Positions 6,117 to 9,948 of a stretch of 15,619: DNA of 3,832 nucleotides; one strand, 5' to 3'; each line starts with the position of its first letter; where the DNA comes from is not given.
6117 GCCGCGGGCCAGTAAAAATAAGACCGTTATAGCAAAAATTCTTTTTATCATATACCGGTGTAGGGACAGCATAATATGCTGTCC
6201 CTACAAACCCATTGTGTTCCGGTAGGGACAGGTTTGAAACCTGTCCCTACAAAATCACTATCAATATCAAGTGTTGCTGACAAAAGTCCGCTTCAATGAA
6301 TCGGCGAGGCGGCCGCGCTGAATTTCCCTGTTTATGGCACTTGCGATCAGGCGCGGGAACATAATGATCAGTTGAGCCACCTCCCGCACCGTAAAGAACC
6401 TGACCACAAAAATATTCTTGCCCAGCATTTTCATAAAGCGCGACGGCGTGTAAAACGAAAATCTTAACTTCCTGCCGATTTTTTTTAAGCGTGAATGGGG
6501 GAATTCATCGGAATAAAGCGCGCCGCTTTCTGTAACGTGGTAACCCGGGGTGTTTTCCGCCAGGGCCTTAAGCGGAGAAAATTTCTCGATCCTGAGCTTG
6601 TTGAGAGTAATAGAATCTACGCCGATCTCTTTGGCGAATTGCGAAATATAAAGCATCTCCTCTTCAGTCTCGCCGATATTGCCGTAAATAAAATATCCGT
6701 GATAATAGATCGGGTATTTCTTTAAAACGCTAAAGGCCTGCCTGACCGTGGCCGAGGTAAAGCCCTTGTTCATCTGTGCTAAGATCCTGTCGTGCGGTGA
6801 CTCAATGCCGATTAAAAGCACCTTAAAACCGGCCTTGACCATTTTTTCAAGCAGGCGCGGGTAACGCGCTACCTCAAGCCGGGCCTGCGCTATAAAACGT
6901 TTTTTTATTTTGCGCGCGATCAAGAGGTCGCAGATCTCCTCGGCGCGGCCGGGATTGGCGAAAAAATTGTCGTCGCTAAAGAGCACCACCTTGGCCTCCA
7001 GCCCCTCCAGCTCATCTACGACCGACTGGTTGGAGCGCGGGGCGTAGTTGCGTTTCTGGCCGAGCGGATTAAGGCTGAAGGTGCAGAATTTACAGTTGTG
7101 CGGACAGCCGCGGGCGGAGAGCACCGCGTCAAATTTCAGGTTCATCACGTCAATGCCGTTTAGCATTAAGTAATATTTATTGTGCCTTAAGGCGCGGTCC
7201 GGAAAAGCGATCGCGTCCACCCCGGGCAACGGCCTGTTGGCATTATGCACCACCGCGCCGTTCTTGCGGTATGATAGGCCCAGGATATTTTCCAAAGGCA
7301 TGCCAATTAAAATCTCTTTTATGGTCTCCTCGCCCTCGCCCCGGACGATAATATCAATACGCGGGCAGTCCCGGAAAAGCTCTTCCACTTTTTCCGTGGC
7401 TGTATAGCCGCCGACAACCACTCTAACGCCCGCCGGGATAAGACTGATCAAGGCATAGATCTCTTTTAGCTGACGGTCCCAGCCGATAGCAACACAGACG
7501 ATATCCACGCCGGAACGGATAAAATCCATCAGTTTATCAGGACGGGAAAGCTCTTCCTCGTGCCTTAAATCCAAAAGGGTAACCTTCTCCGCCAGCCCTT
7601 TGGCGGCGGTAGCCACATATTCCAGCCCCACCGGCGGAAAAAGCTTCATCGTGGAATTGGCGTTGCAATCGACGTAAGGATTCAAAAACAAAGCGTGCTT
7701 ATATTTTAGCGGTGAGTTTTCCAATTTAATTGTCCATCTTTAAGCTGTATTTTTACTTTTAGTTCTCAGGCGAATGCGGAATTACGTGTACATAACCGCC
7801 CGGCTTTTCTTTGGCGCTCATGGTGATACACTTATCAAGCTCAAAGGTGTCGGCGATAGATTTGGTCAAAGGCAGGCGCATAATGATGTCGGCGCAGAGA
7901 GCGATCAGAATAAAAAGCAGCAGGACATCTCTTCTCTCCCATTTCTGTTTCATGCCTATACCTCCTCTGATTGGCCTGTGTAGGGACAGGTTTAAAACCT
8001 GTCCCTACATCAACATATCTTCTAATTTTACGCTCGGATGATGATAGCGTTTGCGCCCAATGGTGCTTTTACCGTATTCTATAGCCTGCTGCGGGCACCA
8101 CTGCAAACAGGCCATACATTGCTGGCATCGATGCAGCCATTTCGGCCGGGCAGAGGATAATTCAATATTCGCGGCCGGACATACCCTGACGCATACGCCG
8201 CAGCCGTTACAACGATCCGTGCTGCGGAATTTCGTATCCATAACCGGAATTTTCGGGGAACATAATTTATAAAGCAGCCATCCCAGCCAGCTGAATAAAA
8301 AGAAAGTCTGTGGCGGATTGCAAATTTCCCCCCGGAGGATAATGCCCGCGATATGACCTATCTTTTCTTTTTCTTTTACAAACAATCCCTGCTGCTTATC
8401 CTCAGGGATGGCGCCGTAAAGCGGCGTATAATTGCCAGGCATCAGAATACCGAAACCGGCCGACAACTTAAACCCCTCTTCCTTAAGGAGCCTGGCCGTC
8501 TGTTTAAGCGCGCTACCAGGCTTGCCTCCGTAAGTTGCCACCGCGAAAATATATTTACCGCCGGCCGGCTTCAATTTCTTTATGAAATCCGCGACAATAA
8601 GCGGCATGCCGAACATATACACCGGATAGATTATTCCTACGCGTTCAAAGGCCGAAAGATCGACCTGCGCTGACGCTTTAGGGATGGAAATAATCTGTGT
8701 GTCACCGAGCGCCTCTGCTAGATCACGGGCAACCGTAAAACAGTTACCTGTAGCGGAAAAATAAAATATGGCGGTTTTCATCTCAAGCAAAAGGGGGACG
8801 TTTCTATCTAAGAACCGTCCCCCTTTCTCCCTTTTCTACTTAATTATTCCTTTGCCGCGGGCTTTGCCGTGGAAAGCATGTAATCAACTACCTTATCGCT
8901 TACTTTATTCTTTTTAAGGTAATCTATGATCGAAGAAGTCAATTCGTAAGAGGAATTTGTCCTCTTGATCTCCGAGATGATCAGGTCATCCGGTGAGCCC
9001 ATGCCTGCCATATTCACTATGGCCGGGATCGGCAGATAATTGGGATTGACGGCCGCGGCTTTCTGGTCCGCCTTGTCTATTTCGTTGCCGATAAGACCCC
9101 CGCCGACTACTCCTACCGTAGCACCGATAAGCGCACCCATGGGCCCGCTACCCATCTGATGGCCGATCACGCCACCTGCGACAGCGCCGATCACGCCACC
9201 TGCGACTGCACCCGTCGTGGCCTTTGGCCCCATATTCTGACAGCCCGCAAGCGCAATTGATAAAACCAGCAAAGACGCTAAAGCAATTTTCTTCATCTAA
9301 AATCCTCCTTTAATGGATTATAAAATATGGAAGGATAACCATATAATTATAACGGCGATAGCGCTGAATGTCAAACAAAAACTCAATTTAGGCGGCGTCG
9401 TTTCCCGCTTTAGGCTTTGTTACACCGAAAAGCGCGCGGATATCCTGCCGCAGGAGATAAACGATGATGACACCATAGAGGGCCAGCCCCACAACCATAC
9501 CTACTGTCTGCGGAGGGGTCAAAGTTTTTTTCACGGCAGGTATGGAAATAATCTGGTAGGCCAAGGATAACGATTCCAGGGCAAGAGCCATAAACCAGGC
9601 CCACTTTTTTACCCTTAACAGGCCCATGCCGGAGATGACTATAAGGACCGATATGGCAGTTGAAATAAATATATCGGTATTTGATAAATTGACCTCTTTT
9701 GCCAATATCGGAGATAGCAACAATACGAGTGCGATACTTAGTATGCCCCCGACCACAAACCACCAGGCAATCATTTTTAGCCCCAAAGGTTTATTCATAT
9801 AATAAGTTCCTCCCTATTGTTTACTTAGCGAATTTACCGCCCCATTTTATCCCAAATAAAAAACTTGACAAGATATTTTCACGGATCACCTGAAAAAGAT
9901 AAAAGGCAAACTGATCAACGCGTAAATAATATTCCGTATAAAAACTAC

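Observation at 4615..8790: Co-directional cluster: flavodoxin-ferredoxin fusion, 64-aa membrane peptide, B12-radical SAM, Trx-CcdA fusion, DUF1573 secreted protein. A candidate uncharacterised redox/modification system.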

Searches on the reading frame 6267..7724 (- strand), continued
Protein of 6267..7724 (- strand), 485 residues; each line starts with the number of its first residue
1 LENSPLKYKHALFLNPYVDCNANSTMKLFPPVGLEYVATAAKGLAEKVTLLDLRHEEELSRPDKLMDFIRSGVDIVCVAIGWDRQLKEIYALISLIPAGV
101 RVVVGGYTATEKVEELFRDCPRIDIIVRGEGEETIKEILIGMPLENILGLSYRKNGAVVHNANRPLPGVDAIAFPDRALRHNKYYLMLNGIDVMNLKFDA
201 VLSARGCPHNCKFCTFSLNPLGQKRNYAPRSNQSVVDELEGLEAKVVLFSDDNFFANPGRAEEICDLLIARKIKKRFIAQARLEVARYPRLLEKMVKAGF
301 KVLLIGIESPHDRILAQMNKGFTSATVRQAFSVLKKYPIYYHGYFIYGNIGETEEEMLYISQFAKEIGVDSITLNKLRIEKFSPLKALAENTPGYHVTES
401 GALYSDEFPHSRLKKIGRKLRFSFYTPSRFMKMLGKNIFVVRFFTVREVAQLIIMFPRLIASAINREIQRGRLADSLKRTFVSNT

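Call 20: find_encoding_contigs(protein=P0003, flank=10000, max_places=3)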
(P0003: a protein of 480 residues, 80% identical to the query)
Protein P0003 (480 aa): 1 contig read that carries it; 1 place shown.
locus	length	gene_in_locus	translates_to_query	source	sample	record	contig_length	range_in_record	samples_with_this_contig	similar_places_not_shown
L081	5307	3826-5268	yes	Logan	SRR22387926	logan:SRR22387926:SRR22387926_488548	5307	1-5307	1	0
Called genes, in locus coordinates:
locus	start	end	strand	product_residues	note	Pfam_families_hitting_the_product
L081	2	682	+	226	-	?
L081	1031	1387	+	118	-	-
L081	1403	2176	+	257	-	PF02361:CbiQ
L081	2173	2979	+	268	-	PF02463:SMC_N (faint), PF00005:ABC_tran, PF13175:AAA_15 (faint), PF13304:AAA_21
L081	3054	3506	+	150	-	PF13441:Gly-zipper_YMGG, PF05433:Rick_17kDa_Anti (weak), PF13488:Gly-zipper_Omp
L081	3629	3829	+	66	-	-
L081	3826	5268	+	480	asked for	PF02310:B12-binding, PF04055:Radical_SAM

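Call 24: search_protein_representatives(protein=window:6267-7724:-)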
Query: 485 residues. Proteins with E-value up to 0.001 (for the whole library): 34159; up to 1e-10: 14722; up to 1e-30: 292. The best 150 are listed.
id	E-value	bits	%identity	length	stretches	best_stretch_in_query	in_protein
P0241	2.9e-152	523.8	50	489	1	6-470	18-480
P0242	2.3e-138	478.0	48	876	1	7-460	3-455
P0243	1.6e-126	439.0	47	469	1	6-436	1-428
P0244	1.6e-119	415.9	46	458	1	6-438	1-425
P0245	6.8e-118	410.5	42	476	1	6-477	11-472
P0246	2.3e-114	398.9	45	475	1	28-460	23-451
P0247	8.7e-109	380.5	43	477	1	7-449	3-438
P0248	4.6e-103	361.6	42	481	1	5-467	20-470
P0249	4.7e-102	358.3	40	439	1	28-464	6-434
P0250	6.2e-101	354.6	42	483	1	9-436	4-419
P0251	1.7e-100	353.1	42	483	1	26-439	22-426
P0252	3.3e-98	345.6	44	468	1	28-439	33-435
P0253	1.2e-95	337.2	55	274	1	27-293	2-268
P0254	2.5e-95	336.1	40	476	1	25-453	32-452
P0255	5.9e-95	334.9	40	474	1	20-444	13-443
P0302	9.4e-43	162.8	36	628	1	3-371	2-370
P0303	1.2e-42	162.5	31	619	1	9-449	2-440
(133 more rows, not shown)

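Call 67: search_solved_structures(query=window:6267-7724:-, max_evalue=0.001)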
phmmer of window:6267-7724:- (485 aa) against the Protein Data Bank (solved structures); distinct sequences matched with E-value up to 0.001: 3.
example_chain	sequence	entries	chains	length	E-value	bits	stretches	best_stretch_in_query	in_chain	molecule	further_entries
9ccb_A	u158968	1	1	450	1.3e-06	30.4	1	71-371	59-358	Radical SAM core domain-containing protein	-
7kdx_A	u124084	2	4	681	7.4e-06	27.9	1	76-264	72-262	Methyltransferase TokK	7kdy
4jc0_A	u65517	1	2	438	0.00042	22.1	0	188-423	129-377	Ribosomal protein S12 methylthiotransferase RimO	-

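Call 80: find_encoding_contigs(protein=P0002, flank=5000, max_places=2)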
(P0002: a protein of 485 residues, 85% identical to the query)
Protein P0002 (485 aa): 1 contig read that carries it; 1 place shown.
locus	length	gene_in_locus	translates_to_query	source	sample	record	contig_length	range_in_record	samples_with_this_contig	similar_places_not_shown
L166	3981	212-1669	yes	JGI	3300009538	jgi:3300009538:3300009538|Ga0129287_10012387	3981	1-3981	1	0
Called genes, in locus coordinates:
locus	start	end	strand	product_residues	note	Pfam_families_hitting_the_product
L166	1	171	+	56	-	?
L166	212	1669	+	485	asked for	PF02310:B12-binding, PF04055:Radical_SAM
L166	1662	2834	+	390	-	-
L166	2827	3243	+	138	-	PF07610:DUF1573, PF22544:HYDIN_VesB_CFA65-like_Ig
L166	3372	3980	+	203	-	?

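Call 81: find_encoding_contigs(protein=P0004, flank=5000, max_places=2)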
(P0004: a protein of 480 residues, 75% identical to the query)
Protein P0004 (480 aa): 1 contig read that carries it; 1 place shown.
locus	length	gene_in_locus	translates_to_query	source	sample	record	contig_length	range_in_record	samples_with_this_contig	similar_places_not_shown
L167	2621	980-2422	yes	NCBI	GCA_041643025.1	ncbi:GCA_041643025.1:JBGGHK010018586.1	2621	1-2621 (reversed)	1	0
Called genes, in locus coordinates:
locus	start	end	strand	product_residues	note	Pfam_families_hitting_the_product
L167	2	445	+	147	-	?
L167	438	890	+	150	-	PF13441:Gly-zipper_YMGG, PF13488:Gly-zipper_Omp (faint), PF05433:Rick_17kDa_Anti (weak)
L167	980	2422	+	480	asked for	PF02310:B12-binding, PF04055:Radical_SAM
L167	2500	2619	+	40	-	?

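Call 94: search_protein_families(library=pfam, proteins=[P0242, P0241, P0245, P0248, P0302, P0303], max_evalue=0.001)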
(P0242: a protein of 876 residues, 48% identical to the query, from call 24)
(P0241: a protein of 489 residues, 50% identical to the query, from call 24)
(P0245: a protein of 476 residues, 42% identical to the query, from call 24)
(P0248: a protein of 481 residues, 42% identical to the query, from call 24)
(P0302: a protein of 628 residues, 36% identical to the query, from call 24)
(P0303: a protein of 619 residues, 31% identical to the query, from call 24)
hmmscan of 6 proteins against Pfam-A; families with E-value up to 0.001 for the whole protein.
P0242 (876 aa): 3 families
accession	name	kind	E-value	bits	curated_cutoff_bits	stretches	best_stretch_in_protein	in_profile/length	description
PF12804.13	NTP_transf_3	-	4.3e-16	59.9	27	1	531-672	1-127/160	MobA-like NTP transferase domain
PF04055.27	Radical_SAM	-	3.8e-14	53.6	29.5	1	197-355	2-162/166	Radical SAM superfamily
PF02310.24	B12-binding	-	1.1e-10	41.9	32.1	1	22-133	10-120/121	B12 binding domain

P0241 (489 aa): 2 families
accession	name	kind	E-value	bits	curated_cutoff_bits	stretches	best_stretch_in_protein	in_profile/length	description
PF04055.27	Radical_SAM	-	4.1e-17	63.3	29.5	1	213-368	3-160/166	Radical SAM superfamily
PF02310.24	B12-binding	-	1.1e-12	48.3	32.1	1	37-148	10-120/121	B12 binding domain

P0245 (476 aa): 3 families
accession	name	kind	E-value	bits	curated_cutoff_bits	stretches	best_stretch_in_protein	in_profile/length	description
PF04055.27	Radical_SAM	-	1.3e-20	74.7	29.5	1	197-355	1-161/166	Radical SAM superfamily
PF02310.24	B12-binding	-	1.7e-10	41.2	32.1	1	30-135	10-120/121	B12 binding domain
PF01522.26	Polysacc_deac_1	-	9.3e-05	22.8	23.1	0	241-298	7-61/124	Polysaccharide deacetylase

P0248 (481 aa): 2 families
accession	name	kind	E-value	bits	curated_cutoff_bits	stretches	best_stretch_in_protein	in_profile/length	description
PF04055.27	Radical_SAM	-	1.2e-15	58.5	29.5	1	212-369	4-163/166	Radical SAM superfamily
PF02310.24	B12-binding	-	1e-13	51.6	32.1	1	36-147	5-120/121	B12 binding domain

P0302 (628 aa): 2 families
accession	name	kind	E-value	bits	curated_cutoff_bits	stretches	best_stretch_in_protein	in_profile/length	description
PF02310.24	B12-binding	-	3.8e-23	82.1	32.1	1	26-132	11-120/121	B12 binding domain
PF04055.27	Radical_SAM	-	1.3e-21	77.9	29.5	1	194-362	3-165/166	Radical SAM superfamily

P0303 (619 aa): 2 families
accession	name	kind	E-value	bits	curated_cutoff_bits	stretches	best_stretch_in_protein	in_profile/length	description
PF04055.27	Radical_SAM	-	1.6e-15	58.1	29.5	1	189-346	2-164/166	Radical SAM superfamily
PF02310.24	B12-binding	-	1.5e-12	47.8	32.1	1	21-124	11-118/121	B12 binding domain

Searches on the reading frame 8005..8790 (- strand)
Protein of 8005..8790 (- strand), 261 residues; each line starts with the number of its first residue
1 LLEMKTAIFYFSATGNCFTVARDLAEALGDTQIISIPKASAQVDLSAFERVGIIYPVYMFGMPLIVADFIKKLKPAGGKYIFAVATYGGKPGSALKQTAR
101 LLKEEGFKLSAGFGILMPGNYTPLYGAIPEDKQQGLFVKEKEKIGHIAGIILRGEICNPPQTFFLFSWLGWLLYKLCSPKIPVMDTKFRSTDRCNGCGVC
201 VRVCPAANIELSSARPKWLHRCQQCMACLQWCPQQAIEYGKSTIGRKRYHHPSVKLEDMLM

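Call 4: search_protein_families(library=pfam, proteins=[window:8005-8790:-], max_evalue=0.01)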
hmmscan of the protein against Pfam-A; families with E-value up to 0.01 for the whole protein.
window:8005-8790:- (261 aa): 14 families
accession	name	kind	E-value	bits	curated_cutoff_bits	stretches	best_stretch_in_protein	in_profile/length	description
PF12838.12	Fer4_7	-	6.4e-10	39.8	27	2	193-212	1-20/52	4Fe-4S dicluster domain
PF00037.32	Fer4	-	1.1e-08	35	21.1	1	191-208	5-22/24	4Fe-4S binding domain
PF13484.11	Fer4_16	-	2.5e-08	35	30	2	221-241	1-21/66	4Fe-4S double cluster binding domain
PF13187.11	Fer4_9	-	1.5e-07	31.8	27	1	193-237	1-52/52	4Fe-4S dicluster domain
PF12837.12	Fer4_6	-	2.9e-07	30.6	25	1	191-207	6-22/24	4Fe-4S binding domain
PF12797.12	Fer4_2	-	3.7e-07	30.1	24.5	1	189-206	5-22/22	4Fe-4S binding domain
PF12724.12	Flavodoxin_5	-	6.7e-07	30.2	27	1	8-74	2-70/145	Flavodoxin domain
PF13237.11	Fer4_10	-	7.7e-07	29.4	25.5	1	189-233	4-53/53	4Fe-4S dicluster domain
PF25160.1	LdpA_Fe-S-bd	-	3.8e-06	27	27.6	1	190-213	24-47/49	LdpA Fe-S cluster-binding domain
PF14697.11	Fer4_21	-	5.7e-06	26.8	35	1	190-209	37-57/59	4Fe-4S dicluster domain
PF12798.12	Fer4_3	-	4e-05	24.6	27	0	222-236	1-15/15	4Fe-4S binding domain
PF12800.12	Fer4_4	-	5.2e-05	23.7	24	1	191-206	1-16/17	4Fe-4S binding domain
PF12682.12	Flavodoxin_4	-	0.00019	21.4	24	0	40-111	66-133/155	Flavodoxin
PF13183.11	Fer4_8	-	0.0042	18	27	0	191-208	2-19/68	4Fe-4S dicluster domain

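Call 5: search_protein_families(library=ncbifam, proteins=[window:8005-8790:-], max_evalue=0.01)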
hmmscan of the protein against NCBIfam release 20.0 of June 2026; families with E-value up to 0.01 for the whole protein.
window:8005-8790:- (261 aa): 47 families (the best 25 are shown)
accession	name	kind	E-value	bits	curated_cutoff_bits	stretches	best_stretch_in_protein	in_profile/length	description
NF038196.1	ferrodoxin_EFR1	subfamily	1.7e-75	254.2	75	1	8-250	1-242/242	EFR1 family ferrodoxin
NF006221.0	PRK08348.1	subfamily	7e-09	35.5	124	1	191-241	43-96/136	NADH-plastoquinone oxidoreductase subunit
NF040864.1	HgcB_ferredoxin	equivalog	1.7e-08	34.2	99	1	190-239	12-63/93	mercury methylation ferredoxin HgcB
NF043069.1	T4HPD_activ_SAM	equivalog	8.4e-08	31.9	425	1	190-239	49-99/299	trans-4-hydroxy-L-proline dehydratase activase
TIGR02179.1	PorD_KorD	subfamily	2e-07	31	60.05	2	192-212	55-75/78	2-oxoacid:acceptor oxidoreductase, delta subunit, pyruvate/2-ketoisovalerate family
NF043039.1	HgcAB_like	equivalog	4.1e-07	29.9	285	1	191-237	299-349/350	HgcAB-like fusion protein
TIGR02700.1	flavo_MJ0208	hypoth_equivalog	5.6e-07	29.1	251.35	1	191-242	147-199/234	dihydromethanopterin reductase (acceptor)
NF010368.0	PRK13795.1-3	equivalog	7.2e-07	27.8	588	1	186-233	581-628/635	hypothetical protein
NF045874.1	Vhu_polyferre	exception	2.2e-06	26.7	600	1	180-248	116-184/381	F420-non-reducing hydrogenase associated-polyferredoxin VhuB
TIGR04041.1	activase_YjjW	hypoth_equivalog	2.8e-06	27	250.2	1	191-236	40-86/276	YjjW family glycine radical enzyme activase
NF040684.1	PorD_Arch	equivalog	4.5e-06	26.7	120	1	191-211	61-81/85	pyruvate synthase subunit PorD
NF005501.0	PRK07116.1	subfamily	4.9e-06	26.1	198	0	40-103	69-129/161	flavodoxin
NF058577.1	FdxA_fam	equivalog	7.5e-06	26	65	0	191-206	6-50/52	4Fe-4S ferredoxin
TIGR01971.1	NuoI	subfamily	8.6e-06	25.3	113.05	1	190-241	40-102/121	NADH-quinone oxidoreductase, chain I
NF040770.1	hetero_SS_HdrA2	exception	9.2e-06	24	1100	1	190-242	575-628/777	CoB-CoM heterodisulfide reductase HdrA2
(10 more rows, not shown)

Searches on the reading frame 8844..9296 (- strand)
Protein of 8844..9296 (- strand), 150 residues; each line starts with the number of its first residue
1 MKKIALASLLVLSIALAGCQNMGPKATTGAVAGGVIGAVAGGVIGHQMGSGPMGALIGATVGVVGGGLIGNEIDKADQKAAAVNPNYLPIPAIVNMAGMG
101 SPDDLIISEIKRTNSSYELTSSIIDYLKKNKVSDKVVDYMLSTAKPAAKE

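Call 4: search_protein_families(library=pfam, proteins=[window:8844-9296:-], max_evalue=0.01)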
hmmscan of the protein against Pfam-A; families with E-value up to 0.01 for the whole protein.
window:8844-9296:- (150 aa): 5 families
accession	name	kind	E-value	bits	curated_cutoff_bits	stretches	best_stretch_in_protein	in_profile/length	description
PF05433.20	Rick_17kDa_Anti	-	3.2e-08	33.8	24.2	1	33-73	2-42/43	Glycine zipper 2TM domain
PF13488.11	Gly-zipper_Omp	-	6.3e-08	32.9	25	2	53-75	22-44/46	Glycine zipper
PF13441.11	Gly-zipper_YMGG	-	1e-07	32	28.9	1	28-71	1-44/45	YMGG-like Gly-zipper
PF13436.11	Gly-zipper_OmpA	-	6.1e-05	23.2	27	1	28-69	2-43/44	Glycine-zipper domain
PF04306.18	DUF456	-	0.0026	18.5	29.4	1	6-77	35-107/139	Protein of unknown function (DUF456)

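Call 5: search_protein_families(library=ncbifam, proteins=[window:8844-9296:-], max_evalue=0.01)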
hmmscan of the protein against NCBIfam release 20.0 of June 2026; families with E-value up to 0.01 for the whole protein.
window:8844-9296:- (150 aa): 2 families
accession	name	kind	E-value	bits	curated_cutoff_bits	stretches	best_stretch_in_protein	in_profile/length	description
NF053611.1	YiaD_Gzip_OmpA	equivalog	2.1e-09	37.4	175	1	9-80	3-78/206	YiaD family glycine zipper/OmpA-like lipoprotein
NF008437.0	PRK11280.1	equivalog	4.7e-08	33.1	99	1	30-80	70-119/179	hypothetical protein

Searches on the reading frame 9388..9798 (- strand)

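Call 4: search_protein_families(library=pfam, proteins=[window:9388-9798:-], max_evalue=0.01)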
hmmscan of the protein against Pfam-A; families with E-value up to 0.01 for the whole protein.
window:9388-9798:- (136 aa): 2 families
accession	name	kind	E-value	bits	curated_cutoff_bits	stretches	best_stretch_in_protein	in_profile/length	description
PF23636.1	DUF7144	-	0.003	18.1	27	1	45-115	48-110/115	Domain of unknown function (DUF7144)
PF16995.10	tRNA-synt_2_TM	-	0.0048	17.1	26.8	0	47-116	52-119/215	Transmembrane region of lysyl-tRNA synthetase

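Call 5: search_protein_families(library=ncbifam, proteins=[window:9388-9798:-], max_evalue=0.01)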
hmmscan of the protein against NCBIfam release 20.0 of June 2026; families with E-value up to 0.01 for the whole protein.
window:9388-9798:- (136 aa): 2 families
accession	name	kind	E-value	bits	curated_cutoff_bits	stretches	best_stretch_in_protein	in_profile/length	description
NF033688.1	MG406_fam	hypoth_equivalog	0.0058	17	40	1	43-117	13-79/118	MG406 family protein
NF002821.0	PRK02983.1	equivalog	0.0058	14.6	742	1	32-117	52-137/1102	bifunctional lysylphosphatidylglycerol synthetase/lysine--tRNA ligase LysX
